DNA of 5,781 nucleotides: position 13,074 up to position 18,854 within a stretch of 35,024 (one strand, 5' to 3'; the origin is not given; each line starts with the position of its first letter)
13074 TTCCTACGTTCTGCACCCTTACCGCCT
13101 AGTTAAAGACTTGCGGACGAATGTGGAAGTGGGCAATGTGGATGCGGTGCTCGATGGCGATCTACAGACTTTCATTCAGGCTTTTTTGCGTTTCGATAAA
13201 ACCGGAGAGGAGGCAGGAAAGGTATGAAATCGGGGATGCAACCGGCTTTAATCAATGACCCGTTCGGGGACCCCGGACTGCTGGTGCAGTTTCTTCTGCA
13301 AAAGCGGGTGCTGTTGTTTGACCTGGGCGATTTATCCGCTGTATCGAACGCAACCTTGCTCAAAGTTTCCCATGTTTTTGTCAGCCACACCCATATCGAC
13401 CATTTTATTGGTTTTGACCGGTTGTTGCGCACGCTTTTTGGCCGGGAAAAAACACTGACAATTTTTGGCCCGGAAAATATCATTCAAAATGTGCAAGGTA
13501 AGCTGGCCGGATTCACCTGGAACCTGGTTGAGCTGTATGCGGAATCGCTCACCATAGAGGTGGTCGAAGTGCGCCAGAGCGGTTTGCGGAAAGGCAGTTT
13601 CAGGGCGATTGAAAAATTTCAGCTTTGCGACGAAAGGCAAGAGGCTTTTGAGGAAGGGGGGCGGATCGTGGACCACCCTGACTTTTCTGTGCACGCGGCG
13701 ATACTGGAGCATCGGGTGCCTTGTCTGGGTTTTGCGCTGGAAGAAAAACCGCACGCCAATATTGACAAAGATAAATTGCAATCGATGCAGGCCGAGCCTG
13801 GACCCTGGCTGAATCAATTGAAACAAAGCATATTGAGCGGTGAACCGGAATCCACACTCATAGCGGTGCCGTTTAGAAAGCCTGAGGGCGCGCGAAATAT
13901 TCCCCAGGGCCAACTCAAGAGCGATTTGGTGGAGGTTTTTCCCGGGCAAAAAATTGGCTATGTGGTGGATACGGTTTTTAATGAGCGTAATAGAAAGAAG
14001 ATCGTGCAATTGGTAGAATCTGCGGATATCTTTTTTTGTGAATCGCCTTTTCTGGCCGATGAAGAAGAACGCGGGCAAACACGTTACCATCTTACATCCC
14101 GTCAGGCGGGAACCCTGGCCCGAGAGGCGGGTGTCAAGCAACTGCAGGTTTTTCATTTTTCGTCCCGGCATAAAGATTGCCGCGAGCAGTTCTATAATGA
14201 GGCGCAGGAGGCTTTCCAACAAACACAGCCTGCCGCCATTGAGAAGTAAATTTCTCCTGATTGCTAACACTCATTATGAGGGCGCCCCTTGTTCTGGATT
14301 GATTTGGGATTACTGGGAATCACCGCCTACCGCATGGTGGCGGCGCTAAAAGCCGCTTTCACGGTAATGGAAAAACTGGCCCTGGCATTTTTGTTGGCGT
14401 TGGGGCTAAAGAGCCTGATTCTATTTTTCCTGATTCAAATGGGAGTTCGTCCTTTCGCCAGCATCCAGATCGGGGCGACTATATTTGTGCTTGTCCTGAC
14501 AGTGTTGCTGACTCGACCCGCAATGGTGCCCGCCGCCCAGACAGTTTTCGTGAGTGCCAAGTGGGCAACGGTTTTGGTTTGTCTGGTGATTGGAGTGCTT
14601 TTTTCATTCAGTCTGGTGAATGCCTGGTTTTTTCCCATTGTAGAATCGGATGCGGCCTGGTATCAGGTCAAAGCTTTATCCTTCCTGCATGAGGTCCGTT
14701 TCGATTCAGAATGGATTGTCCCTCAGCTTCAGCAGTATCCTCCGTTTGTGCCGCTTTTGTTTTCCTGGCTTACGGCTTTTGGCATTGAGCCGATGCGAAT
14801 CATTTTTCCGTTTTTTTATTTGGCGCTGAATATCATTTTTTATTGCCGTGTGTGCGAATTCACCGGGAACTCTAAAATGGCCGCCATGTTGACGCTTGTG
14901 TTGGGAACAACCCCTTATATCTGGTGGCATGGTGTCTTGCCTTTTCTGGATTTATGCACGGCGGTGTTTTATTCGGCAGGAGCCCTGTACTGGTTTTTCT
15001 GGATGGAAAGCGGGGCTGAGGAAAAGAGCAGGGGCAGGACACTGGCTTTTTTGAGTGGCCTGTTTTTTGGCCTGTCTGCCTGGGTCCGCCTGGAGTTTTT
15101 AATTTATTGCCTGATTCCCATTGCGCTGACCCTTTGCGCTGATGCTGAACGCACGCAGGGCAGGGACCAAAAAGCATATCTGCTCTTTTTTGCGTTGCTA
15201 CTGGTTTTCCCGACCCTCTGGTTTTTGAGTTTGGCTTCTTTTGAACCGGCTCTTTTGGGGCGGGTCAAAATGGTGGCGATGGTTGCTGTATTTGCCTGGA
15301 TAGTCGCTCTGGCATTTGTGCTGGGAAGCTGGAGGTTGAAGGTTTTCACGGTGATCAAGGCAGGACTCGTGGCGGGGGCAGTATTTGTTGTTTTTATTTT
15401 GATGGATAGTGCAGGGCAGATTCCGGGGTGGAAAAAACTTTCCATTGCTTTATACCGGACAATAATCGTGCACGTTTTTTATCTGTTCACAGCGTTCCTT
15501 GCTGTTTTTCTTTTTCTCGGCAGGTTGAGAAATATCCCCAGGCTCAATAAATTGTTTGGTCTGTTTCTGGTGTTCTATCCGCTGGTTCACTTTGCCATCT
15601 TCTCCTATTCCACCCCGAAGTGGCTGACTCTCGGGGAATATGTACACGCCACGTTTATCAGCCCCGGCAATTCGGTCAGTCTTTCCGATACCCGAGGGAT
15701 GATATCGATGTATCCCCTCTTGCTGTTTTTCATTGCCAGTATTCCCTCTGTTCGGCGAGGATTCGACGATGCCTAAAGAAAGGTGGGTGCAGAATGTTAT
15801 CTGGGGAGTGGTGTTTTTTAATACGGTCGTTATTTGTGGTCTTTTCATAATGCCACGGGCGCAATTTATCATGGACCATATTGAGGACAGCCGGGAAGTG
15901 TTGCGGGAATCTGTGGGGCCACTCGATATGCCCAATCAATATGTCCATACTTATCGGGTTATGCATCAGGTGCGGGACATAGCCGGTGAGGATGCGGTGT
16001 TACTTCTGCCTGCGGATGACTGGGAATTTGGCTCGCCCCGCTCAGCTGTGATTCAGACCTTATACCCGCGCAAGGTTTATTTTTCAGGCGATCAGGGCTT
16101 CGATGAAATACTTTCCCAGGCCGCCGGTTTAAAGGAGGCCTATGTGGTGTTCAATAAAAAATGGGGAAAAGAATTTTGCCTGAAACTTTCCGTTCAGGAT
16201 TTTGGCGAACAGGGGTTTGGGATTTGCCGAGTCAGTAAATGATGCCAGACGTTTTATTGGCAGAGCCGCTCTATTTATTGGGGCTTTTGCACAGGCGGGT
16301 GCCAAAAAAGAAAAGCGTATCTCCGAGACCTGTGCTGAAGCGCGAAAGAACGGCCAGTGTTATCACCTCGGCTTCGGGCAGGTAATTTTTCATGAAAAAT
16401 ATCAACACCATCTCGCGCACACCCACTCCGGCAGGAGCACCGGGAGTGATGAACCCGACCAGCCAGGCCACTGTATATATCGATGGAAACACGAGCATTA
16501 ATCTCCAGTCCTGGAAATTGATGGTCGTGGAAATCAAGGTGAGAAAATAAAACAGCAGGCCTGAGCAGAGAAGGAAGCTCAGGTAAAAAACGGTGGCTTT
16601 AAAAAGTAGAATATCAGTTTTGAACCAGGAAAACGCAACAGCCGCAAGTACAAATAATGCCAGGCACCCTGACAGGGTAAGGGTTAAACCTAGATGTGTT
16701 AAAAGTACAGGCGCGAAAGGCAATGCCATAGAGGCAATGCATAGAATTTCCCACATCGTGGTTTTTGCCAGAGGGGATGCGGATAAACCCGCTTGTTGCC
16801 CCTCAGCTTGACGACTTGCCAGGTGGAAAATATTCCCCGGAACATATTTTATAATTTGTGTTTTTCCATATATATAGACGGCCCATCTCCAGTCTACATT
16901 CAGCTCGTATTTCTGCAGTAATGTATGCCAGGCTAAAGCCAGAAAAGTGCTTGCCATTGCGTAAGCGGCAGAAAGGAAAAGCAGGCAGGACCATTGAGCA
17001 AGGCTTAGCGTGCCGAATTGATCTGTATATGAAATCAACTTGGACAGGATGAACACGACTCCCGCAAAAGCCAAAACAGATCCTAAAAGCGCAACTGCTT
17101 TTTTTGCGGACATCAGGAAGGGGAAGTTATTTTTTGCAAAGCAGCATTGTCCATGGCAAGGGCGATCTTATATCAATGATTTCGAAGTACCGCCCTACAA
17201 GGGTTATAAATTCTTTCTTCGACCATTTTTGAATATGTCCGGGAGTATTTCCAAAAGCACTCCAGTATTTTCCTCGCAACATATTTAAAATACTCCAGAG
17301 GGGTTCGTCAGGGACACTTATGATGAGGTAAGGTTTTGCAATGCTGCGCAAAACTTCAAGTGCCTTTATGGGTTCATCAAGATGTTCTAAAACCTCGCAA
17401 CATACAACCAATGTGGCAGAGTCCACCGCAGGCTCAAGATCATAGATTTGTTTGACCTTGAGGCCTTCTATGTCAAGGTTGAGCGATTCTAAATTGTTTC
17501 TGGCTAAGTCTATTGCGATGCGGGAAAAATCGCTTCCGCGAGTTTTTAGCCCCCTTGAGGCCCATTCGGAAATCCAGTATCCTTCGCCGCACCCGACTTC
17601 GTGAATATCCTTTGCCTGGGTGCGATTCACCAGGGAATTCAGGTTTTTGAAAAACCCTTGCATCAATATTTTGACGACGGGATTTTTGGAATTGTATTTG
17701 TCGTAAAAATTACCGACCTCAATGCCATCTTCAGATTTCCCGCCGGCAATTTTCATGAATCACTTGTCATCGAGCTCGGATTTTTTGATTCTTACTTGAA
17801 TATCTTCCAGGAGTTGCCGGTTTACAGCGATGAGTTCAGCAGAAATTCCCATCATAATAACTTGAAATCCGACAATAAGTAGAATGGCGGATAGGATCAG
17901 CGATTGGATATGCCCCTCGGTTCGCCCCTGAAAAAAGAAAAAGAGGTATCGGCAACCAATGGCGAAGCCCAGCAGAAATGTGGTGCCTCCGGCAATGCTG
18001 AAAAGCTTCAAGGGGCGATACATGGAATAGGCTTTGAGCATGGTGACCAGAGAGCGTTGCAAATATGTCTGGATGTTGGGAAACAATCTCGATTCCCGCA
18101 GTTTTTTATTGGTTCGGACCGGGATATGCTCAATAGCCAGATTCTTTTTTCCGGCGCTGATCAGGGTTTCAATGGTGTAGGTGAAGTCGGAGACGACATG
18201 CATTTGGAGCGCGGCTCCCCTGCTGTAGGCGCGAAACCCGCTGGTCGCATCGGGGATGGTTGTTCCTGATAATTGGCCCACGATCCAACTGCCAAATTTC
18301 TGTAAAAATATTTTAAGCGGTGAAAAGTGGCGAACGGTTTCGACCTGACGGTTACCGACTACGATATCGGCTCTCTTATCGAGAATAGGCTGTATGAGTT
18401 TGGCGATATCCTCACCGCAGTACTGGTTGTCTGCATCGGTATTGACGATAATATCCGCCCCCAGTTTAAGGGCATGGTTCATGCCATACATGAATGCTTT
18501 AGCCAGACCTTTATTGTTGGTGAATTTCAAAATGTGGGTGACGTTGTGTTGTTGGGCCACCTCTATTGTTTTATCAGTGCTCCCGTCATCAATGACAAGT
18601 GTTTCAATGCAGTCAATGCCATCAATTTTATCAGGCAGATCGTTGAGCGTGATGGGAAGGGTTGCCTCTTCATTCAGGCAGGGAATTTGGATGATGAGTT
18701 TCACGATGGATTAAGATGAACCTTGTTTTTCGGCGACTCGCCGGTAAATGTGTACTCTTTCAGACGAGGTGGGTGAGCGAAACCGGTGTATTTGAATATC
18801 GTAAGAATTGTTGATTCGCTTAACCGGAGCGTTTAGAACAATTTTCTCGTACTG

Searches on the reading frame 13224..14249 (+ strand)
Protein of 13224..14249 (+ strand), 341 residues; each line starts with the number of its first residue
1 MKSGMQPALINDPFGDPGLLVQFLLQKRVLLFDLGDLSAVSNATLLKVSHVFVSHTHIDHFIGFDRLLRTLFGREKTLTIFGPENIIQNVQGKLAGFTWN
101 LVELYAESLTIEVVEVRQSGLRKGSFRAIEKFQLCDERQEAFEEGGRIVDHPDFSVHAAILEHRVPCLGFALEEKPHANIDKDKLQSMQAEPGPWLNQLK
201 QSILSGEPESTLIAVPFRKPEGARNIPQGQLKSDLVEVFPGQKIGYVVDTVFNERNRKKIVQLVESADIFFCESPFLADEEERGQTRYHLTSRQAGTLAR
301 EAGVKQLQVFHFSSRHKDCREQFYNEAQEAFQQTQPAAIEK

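Call 8: search_protein_families(library=pfam, proteins=[window:13224-14249:+], max_evalue=0.001)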
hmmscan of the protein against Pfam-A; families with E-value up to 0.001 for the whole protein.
window:13224-14249:+ (341 aa): 1 family
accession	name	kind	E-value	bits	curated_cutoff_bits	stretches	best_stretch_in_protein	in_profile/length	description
PF12706.13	Lactamase_B_2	-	5.3e-11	42.9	27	1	43-93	26-73/200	Beta-lactamase superfamily domain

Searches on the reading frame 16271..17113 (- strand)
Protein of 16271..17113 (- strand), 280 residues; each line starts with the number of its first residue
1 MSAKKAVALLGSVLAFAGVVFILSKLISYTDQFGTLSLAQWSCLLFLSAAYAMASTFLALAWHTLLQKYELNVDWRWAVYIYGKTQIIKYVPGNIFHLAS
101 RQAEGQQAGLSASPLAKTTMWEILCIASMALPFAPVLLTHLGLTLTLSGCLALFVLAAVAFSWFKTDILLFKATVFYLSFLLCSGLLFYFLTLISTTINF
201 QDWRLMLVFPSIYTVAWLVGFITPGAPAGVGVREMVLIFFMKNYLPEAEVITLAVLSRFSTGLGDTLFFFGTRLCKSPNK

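Call 8: search_protein_families(library=pfam, proteins=[window:16271-17113:-], max_evalue=0.001)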
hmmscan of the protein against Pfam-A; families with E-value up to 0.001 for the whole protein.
window:16271-17113:- (280 aa): 1 family
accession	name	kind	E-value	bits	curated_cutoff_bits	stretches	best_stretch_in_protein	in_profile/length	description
PF03706.18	LPG_synthase_TM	-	0.00012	22.1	33.4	0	12-262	5-295/302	Lysylphosphatidylglycerol synthase TM region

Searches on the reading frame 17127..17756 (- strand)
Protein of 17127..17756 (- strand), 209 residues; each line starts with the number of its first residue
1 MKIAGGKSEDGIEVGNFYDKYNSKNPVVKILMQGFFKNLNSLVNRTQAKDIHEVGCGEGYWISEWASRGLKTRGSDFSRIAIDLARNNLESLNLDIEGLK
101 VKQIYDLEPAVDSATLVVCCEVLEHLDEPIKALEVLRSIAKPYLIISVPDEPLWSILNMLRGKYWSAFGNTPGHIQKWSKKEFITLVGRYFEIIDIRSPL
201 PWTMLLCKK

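Call 8: search_protein_families(library=pfam, proteins=[window:17127-17756:-], max_evalue=0.001)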
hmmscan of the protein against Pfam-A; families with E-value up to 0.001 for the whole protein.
window:17127-17756:- (209 aa): 5 families
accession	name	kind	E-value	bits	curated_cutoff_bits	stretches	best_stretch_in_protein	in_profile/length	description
PF13489.12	Methyltransf_23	-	7.2e-13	49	27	1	48-187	23-154/164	Methyltransferase domain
PF08242.18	Methyltransf_12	-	4.1e-11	43.9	30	1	53-142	2-94/98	Methyltransferase domain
PF13649.12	Methyltransf_25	-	2.2e-10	41.5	27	1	52-142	2-95/97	Methyltransferase domain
PF08241.18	Methyltransf_11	-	5.2e-10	40.3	21.2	1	53-142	2-89/95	Methyltransferase domain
PF13847.12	Methyltransf_31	-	1.1e-08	35.4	27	1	49-148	5-109/145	Methyltransferase domain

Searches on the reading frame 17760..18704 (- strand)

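Call 7: search_protein_families(library=pfam, proteins=[window:17760-18704:-], max_evalue=0.001)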
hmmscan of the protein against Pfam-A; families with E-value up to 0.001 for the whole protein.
window:17760-18704:- (314 aa): 1 family
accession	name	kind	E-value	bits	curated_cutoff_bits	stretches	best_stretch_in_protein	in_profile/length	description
PF00535.33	Glycos_transf_2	-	6.6e-22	78.7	23.3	1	7-164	4-163/168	Glycosyl transferase family 2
